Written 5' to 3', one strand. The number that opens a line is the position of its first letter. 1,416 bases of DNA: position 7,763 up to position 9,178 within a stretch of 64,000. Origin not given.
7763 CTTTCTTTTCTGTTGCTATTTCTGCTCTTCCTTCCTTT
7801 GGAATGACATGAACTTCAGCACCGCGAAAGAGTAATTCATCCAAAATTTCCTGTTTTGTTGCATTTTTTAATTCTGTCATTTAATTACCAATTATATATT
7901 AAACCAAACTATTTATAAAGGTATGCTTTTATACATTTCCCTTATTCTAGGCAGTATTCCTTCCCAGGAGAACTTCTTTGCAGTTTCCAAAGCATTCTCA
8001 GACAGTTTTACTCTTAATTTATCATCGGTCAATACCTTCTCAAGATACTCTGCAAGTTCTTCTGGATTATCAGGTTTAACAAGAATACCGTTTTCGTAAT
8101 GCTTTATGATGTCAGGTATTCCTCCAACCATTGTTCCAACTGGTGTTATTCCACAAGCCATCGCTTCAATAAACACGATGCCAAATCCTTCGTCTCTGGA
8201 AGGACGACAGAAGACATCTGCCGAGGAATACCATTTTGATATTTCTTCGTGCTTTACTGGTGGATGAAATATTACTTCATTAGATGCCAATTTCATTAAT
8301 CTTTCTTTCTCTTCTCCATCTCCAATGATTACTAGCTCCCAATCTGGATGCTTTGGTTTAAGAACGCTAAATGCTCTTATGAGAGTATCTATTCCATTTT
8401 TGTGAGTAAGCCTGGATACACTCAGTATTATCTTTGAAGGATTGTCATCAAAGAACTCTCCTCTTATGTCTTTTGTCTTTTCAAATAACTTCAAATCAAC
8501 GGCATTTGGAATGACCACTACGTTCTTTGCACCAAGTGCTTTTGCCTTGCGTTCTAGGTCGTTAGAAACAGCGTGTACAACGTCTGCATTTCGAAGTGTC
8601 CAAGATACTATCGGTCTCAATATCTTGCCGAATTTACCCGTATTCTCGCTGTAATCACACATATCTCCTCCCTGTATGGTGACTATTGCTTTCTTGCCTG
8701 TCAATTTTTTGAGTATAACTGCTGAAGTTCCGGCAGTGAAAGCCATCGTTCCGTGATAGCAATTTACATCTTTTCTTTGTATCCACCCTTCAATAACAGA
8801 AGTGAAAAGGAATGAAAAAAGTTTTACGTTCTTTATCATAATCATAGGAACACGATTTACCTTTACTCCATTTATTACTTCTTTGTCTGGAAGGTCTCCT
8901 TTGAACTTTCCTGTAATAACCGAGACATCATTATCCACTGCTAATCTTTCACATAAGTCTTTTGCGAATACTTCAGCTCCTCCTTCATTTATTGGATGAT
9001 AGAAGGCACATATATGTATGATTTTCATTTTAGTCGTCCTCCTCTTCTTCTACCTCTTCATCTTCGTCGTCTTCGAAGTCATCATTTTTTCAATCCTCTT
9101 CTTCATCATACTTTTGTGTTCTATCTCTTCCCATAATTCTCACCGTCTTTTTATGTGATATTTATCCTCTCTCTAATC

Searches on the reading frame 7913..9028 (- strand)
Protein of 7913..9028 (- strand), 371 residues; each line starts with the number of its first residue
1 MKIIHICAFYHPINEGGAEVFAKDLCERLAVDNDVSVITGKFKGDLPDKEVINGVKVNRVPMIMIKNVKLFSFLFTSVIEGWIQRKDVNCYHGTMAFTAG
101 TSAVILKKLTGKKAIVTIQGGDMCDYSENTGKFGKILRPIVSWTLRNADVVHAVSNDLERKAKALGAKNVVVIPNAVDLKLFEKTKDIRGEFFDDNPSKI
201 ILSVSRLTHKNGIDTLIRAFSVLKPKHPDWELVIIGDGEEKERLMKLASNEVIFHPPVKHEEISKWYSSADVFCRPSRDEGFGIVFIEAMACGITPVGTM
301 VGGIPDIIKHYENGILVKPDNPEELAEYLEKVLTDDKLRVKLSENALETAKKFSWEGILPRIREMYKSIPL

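Call 6: search_protein_families(library=pfam, proteins=[window:7913-9028:-], max_evalue=0.01)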
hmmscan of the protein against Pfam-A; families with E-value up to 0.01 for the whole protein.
window:7913-9028:- (371 aa): 7 families
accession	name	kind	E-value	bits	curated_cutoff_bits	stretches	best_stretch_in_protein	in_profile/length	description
PF00534.26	Glycos_transf_1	-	5.7e-48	163.1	26.4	1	188-347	5-170/172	Glycosyl transferases group 1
PF13692.12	Glyco_trans_1_4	-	5.3e-38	130.9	27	1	199-335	2-142/142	Glycosyl transferases group 1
PF13439.12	Glyco_transf_4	-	1.1e-19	71.5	28.5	1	16-180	2-169/170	Glycosyltransferase Family 4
PF13579.12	Glyco_trans_4_4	-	3.5e-15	57.1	29.7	1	16-175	1-157/158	Glycosyl transferase 4-like domain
PF20706.3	GT4-conflict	-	4e-10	39.7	26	1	146-294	145-306/385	Family 4 Glycosyltransferase in conflict systems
PF13524.12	Glyco_trans_1_2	-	9.1e-07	29.4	25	1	227-351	12-130/144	Glycosyl transferase-like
PF00982.27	Glyco_transf_20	-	0.003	16.8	32.5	0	180-231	259-308/473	Glycosyltransferase family 20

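Call 12: search_protein_families(library=ncbifam, proteins=[window:7913-9028:-], max_evalue=0.001)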
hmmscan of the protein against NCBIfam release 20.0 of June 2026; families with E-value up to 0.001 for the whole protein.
window:7913-9028:- (371 aa): 48 families (the best 25 are shown)
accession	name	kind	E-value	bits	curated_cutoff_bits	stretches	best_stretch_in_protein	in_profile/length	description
TIGR03999.1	thiol_BshA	equivalog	3.3e-41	141.5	273.7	1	15-368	11-372/375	N-acetyl-alpha-D-glucosaminyl L-malate synthase BshA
NF047684.1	TeichurnBiosyTuaC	equivalog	3.5e-33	115.1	550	1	87-350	108-369/391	teichuronic acid biosynthesis protein TuaC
NF041876.1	EPS_EpsE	equivalog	1.2e-29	103.7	400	1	149-349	163-375/389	exopolysaccharide biosynthesis GT4 family glycosyltransferase EpsE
TIGR03449.1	mycothiol_MshA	equivalog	2.6e-29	102.4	462.5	1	168-368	188-402/406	D-inositol-3-phosphate glycosyltransferase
TIGR02149.1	glgA_Coryne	subfamily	2.9e-29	102.4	302.4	1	2-369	2-390/391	glycogen synthase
TIGR03088.1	stp2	hypoth_equivalog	8.8e-28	97.4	409.05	1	120-367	113-371/374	TIGR03088 family PEP-CTERM/XrtA system glycosyltransferase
NF053787.1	GlcN_PG_synth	equivalog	2.7e-24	85.7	480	1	142-369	138-359/361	N-acetylglucosaminyl phosphatidylglycerol synthase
TIGR04063.1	stp3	hypoth_equivalog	7.6e-24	84.3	442.05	1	137-368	147-394/397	TIGR04063 family PEP-CTERM/XrtA system glycosyltransferase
TIGR04047.1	MSMEG_0565_glyc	hypoth_equivalog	4.8e-23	81.9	259.85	1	144-366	135-371/373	MSMEG_0565 family glycosyltransferase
NF050056.1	ProtGlycPglH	equivalog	1.8e-22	79.9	600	1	1-358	1-342/354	GalNAc-alpha-(1->4)-GalNAc-alpha-(1->3)-diNAcBac-PP-undecaprenol alpha-1,4-N-acetyl-D-galactosaminyltransferase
TIGR04157.1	glyco_rSAM_CFB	subfamily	2.4e-21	76.2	400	1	162-340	187-371/406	TIGR04157 family glycosyltransferase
NF046085.1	XrtY_assoc_Gly1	equivalog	2.4e-21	76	400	1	1-369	1-384/387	XrtY-associated glycosyltransferase XYAG1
NF050063.1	ProtGlycPglJ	equivalog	3.9e-20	72.4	500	1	147-354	144-351/363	N-acetylgalactosamine-N,N'-diacetylbacillosaminyl-diphospho-undecaprenol 4-alpha-N-acetylgalactosaminyltransferase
NF041010.1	glycosy_Agl16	equivalog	2.1e-18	66.4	575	1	134-368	120-350/352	glycosylation protein Agl16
NF047880.1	glyco_SdgA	exception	4.1e-18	65.2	800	1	194-359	311-480/488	serine-aspartate repeat adhesin O-glycosyltransferase SdgA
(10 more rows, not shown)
